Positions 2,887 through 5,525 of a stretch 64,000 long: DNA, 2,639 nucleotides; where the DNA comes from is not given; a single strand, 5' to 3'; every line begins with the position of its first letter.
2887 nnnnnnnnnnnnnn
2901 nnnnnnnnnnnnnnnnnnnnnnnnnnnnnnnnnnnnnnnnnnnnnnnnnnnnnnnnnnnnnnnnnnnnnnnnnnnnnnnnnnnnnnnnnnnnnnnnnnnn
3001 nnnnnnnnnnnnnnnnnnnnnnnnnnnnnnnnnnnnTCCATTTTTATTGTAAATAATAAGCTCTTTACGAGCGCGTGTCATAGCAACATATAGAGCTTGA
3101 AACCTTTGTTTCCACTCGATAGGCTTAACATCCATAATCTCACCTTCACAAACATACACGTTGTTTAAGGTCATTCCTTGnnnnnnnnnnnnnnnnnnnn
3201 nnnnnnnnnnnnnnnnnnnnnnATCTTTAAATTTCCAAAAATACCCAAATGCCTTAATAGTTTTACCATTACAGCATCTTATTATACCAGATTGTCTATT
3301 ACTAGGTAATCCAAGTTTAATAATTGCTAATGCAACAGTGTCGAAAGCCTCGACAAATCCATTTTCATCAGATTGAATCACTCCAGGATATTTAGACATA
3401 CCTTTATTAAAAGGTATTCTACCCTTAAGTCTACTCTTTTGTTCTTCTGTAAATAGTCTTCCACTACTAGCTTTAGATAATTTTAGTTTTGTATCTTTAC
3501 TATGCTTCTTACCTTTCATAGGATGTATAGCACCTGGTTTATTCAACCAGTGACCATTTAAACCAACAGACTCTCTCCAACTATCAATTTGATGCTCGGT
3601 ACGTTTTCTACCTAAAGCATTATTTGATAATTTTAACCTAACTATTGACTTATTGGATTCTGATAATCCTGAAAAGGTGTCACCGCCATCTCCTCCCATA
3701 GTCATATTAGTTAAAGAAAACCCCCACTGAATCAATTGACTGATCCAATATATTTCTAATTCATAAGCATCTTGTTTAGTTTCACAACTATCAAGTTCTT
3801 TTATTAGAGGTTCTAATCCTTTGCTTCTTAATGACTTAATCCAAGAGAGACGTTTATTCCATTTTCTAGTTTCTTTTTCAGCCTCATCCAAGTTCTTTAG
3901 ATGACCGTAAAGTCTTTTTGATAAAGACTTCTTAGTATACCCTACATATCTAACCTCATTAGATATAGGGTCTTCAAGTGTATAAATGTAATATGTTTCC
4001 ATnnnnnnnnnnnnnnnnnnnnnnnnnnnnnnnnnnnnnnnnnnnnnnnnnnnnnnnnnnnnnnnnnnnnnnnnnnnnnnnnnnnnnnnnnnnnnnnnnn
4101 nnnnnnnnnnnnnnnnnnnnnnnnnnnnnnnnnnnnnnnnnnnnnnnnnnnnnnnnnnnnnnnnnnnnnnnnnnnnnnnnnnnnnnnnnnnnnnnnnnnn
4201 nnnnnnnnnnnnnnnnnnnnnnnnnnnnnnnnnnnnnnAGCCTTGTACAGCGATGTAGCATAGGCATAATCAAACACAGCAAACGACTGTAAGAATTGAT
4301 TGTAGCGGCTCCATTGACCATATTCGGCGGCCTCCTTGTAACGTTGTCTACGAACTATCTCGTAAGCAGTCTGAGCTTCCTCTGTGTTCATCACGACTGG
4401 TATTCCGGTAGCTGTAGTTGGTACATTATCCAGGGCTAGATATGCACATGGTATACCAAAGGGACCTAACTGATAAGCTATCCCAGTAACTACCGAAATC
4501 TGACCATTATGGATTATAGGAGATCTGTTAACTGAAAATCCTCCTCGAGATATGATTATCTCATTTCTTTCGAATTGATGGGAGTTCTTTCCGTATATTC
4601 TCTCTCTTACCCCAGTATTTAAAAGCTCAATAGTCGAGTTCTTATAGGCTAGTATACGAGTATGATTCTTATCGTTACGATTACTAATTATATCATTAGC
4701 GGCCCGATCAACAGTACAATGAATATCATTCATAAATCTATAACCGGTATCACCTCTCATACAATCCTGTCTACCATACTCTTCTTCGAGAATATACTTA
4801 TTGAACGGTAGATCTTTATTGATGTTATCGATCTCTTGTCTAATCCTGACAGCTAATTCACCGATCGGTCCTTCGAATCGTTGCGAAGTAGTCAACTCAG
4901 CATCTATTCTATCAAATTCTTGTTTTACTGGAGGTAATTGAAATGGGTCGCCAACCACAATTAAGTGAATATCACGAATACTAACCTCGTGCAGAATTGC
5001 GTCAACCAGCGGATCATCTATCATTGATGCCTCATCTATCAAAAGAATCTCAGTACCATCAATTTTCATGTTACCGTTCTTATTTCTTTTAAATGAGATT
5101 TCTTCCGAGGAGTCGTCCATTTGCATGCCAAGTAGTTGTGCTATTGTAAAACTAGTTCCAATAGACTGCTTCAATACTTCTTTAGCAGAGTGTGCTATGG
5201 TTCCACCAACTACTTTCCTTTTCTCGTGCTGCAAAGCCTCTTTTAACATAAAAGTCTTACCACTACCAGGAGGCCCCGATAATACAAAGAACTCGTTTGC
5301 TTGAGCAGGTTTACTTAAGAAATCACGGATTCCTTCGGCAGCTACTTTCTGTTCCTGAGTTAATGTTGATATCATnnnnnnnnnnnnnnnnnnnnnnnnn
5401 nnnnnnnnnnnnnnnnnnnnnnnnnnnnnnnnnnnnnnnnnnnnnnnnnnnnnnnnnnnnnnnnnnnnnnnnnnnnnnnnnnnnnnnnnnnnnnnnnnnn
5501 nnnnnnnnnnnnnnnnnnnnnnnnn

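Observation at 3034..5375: Dda/RecD-like helicase gene split by a 1.06-kb group I intron that carries a GIY-YIG homing endonuclease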

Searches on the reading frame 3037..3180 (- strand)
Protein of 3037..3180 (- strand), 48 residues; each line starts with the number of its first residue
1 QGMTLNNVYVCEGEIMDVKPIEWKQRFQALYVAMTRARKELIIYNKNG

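Call 4: search_protein_families(library=pfam, proteins=[window:3037-3180:-], max_evalue=0.1)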
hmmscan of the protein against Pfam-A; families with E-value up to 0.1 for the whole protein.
window:3037-3180:- (48 aa): 3 families
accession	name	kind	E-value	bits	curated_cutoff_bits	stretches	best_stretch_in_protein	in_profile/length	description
PF13538.12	UvrD_C_2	-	5.3e-06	26.6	27.4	1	1-44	11-52/52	UvrD-like helicase C-terminal domain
PF13361.12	UvrD_C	-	0.0015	18.4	25.6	1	29-44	331-346/350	UvrD-like helicase C-terminal domain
PF01443.25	Viral_helicase1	-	0.0028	17.9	21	1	1-45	186-228/228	Viral superfamily 1 RNA helicase core domain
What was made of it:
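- Exon 2 alone matches Pfam UvrD_C_2 with E = 5.3e-06 (26.6 bits, just under the 27.4 cut-off; call 4).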

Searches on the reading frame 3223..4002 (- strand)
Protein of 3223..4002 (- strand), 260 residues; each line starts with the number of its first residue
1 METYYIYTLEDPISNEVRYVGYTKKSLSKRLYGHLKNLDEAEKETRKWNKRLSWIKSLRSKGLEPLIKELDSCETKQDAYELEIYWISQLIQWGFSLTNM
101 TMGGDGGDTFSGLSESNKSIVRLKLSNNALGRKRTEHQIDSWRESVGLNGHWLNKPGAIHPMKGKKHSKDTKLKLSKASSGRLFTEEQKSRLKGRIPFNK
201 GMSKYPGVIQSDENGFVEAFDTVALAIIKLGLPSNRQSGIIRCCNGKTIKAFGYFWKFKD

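Call 4: search_protein_families(library=pfam, proteins=[window:3223-4002:-], max_evalue=0.1)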
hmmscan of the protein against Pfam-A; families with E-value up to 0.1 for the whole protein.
window:3223-4002:- (260 aa): 3 families
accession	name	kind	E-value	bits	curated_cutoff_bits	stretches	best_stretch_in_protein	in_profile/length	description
PF01541.30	GIY-YIG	-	4.8e-08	33.6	22.6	1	4-90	2-72/78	GIY-YIG catalytic domain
PF07460.16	NUMOD3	-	0.0005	20.4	20.4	1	159-176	20-37/37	NUMOD3 motif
PF22945.2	LEM-3_GIY-YIG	-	0.054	13.9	27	1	15-100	25-104/151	LEM-3-like GIY-YIG domain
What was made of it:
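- On GIY-YIG homing endonuclease: PF01541 scores 33.6 bits against 22.6, over residues 4-90 (call 4). NUMOD3 scores 20.4 bits, exactly the cut-off (call 4).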

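Call 31: search_solved_structures(query=window:3223-4002:-, max_evalue=1, show_alignments=2)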
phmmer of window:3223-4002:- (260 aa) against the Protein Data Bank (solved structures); distinct sequences matched with E-value up to 1: 2.
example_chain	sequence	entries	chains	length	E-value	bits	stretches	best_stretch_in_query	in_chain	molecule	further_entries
9u7u_A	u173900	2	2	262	0.055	16.1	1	4-111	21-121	GIY-YIG domain-containing protein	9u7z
9u75_A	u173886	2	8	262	0.063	15.9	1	4-111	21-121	GIY-YIG domain-containing protein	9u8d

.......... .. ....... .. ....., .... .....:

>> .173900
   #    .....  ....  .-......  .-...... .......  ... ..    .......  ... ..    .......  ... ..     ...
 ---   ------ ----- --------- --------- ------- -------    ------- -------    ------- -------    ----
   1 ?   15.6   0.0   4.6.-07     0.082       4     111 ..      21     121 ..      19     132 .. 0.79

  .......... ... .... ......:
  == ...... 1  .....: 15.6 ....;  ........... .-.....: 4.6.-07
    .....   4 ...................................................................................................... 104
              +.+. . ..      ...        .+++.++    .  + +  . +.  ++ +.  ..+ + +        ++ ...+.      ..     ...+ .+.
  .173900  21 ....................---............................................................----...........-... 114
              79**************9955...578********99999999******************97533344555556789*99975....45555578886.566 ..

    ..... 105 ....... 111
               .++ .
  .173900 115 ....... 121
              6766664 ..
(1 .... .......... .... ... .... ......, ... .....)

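Call 32: search_protein_families(library=phrogs, proteins=[window:3223-4002:-], max_evalue=0.001)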
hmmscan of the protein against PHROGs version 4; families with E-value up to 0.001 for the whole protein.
window:3223-4002:- (260 aa): 3 families
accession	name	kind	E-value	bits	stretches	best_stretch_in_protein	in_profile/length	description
phrog_314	-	DNA, RNA and nucleotide metabolism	2.8e-19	70.5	1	1-259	176-388/574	homing endonuclease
phrog_5356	-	unknown function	4e-07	30.7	1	4-107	16-111/255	-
phrog_655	-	DNA, RNA and nucleotide metabolism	0.00027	21.9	1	125-205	102-174/343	homing endonuclease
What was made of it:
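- On GIY-YIG homing endonuclease: PHROG 314 matches with E = 2.8e-19 (call 32).
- Closest known: Bacillus phage PBC2 homing endonuclease, and GIY-YIG proteins of Flavobacterium phages. Same: All fall in PHROG 314 'homing endonuclease' (call 32).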

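Call 60: search_solved_structures(query=A3, max_evalue=1, show_alignments=2)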
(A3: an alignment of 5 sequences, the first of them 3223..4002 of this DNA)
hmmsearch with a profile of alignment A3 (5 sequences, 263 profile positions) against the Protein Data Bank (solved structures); distinct sequences matched with E-value up to 1: 1.
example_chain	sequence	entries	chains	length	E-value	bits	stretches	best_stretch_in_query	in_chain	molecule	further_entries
4noh_A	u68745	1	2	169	0.019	17.9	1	136-195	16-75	Lipoprotein, putative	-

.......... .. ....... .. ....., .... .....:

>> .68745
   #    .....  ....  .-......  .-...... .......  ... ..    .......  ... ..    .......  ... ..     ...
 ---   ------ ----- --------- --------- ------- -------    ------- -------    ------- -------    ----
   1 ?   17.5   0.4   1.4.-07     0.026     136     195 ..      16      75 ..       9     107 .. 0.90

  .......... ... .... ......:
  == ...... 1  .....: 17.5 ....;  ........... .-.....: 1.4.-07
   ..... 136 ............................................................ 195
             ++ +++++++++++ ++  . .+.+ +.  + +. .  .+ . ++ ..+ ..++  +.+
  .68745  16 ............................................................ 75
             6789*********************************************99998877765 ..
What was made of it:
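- On GIY-YIG homing endonuclease: No I-TevI or I-BmoI chain was found by sequence or by profile at E <= 1 (calls 31, 60).
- Closest known: Phage T4 td intron with I-TevI. Different: The endonuclease has no detectable sequence similarity to I-TevI (calls 31, 60).
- The endonuclease shows no detectable sequence similarity to I-TevI or any solved homing endonuclease (calls 31, 60). There is no detectable similarity to any characterised homing endonuclease (calls 31, 60).
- Tried and rejected: PDB searches with the endonuclease, alone and as a five-sequence profile: no homing-endonuclease structure found (calls 31, 60).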

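Call 69: search_dna_similar(query=window:3223-4002:-, collection=phages, mode=protein, max_rows=15)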
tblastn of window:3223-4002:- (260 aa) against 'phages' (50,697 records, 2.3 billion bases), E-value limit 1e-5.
Records with a match: 19; places in all: 20; records where one place covers at least 80% of the query: 3.
Best place of each record, by identity: <60% 19.
By first word of the organism name: Flavobacterium 13; uncultured 4; Bacillus 2.
By host as written in the record: - 4; Flavobacterium psychrophilum strain FPS-D10 3; Bacillus cereus 2; Flavobacterium psychrophilum FPS-D15 2; Flavobacterium psychrophilum FPS-D10 2; Flavobacterium psychrophilum strain FPS-D15 2; Flavobacterium psychrophilum FPS-D8 1; Flavobacterium psychrophilum 1; and 2 more.
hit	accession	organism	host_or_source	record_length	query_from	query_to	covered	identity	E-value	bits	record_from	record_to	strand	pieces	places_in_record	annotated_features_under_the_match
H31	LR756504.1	uncultured phage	metagenomic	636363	5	259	98%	30.8%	1e-9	64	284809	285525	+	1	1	record has no annotation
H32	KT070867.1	Bacillus phage PBC2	Bacillus cereus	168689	5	260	98%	26.1%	2e-9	63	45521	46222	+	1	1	hypothetical protein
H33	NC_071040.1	Bacillus phage PBC2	Bacillus cereus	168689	5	260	98%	26.1%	2e-9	63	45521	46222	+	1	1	homing endonuclease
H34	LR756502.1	uncultured phage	metagenomic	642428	1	99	38%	36.4%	3e-6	54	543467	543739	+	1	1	record has no annotation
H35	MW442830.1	Flavobacterium phage FPSV-D18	Flavobacterium psychrophilum FPS-D8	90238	1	88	34%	39.8%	9e-7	56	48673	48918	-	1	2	record has no annotation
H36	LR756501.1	uncultured phage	metagenomic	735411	5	99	37%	35.8%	2e-7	57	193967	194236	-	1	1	record has no annotation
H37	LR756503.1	uncultured phage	metagenomic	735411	5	99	37%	35.8%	2e-7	57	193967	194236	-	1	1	record has no annotation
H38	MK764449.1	Flavobacterium phage FPSV-S29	Flavobacterium psychrophilum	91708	5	99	37%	34.7%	2e-6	54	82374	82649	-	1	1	catalytic GIY-YIG endonuclease domain protein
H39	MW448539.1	Flavobacterium phage FPSV-D24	Flavobacterium psychrophilum strain ...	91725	5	99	37%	34.7%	2e-6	54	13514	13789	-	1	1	record has no annotation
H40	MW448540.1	Flavobacterium phage FPSV-D25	Flavobacterium psychrophilum strain ...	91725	5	99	37%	34.7%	2e-6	54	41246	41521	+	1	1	record has no annotation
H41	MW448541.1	Flavobacterium phage FPSV-D27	Flavobacterium psychrophilum strain ...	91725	5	99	37%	34.7%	2e-6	54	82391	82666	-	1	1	record has no annotation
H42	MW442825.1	Flavobacterium phage FPSV-D5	Flavobacterium psychrophilum FPS-D15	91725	5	99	37%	34.7%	2e-6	54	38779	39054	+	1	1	record has no annotation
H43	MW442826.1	Flavobacterium phage FPSV-D9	Flavobacterium psychrophilum FPS-D15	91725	5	99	37%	34.7%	2e-6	54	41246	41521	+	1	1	record has no annotation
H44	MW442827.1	Flavobacterium phage FPSV-D12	Flavobacterium psychrophilum FPS-D2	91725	5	99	37%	34.7%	2e-6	54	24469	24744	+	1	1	record has no annotation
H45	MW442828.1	Flavobacterium phage FPSV-D13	Flavobacterium psychrophilum FPS-D10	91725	5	99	37%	34.7%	2e-6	54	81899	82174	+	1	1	record has no annotation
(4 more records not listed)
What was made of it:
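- Closest known: Bacillus phage PBC2 homing endonuclease, and GIY-YIG proteins of Flavobacterium phages. Same: A full-length match at 26% identity (PBC2) and matches to the N-terminal GIY-YIG domain at 35-40% identity (call 69).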

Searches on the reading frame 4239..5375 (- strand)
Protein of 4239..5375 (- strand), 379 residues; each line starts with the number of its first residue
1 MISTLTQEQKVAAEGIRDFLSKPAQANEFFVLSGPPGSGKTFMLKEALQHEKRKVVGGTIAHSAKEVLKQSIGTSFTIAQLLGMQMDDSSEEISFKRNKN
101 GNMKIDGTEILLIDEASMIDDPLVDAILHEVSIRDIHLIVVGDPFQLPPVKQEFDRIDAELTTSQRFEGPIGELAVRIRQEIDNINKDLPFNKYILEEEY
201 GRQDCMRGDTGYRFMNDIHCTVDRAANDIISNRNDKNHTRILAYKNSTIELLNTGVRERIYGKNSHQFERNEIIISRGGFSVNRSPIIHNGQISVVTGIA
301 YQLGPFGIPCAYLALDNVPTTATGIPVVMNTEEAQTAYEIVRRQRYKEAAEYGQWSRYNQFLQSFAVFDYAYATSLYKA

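Call 4: search_protein_families(library=pfam, proteins=[window:4239-5375:-], max_evalue=0.1)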
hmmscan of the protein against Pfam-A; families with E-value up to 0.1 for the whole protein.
window:4239-5375:- (379 aa): 21 families
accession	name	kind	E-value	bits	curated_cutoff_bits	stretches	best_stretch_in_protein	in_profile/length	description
PF13604.12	AAA_30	-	1e-20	74.8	27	1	25-152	16-133/191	AAA domain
PF13245.12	AAA_19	-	5.9e-17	62.5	25.1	1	24-150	8-132/134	AAA domain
PF05970.20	PIF1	-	2.4e-09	37.6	25.9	1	5-166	2-174/223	PIF1-like helicase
PF13086.12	AAA_11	-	2.2e-07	31.3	27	1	20-53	10-44/257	AAA domain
PF01443.25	Viral_helicase1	-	6.1e-07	29.9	21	1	31-184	2-136/228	Viral superfamily 1 RNA helicase core domain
PF13401.12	AAA_22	-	6.1e-06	27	27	1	28-147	6-126/130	AAA domain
PF13191.12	AAA_16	-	2.7e-05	25.2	32.6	1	16-84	12-85/167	AAA ATPase domain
PF05127.21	NAT10_TcmA_helicase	-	0.0026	18.1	22.7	1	77-131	59-113/176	RNA cytidine acetyltransferase NAT10/TcmA, helicase domain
PF13173.12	AAA_14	-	0.0051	17.3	27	1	27-121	2-76/129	AAA domain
PF24883.2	NPHP3_N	-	0.0076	16.9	24.8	1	16-54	12-49/164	Nephrocystin 3, N-terminal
PF00004.35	AAA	-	0.0077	17.1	21.2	1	31-116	2-66/131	ATPase family associated with various cellular activities (AAA)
PF07693.20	KAP_NTPase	-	0.014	15.1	20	1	12-130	4-78/293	KAP family P-loop domain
PF00437.27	T2SSE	-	0.023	13.8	24.9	1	18-50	133-165/370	Type II/IV secretion system protein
PF02492.25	cobW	-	0.024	14.6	20.7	1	30-52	3-26/180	CobW/HypB/UreG, nucleotide-binding domain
PF10452.14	TCO89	-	0.025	14.2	21.1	1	150-186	453-489/546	TORC1 subunit TCO89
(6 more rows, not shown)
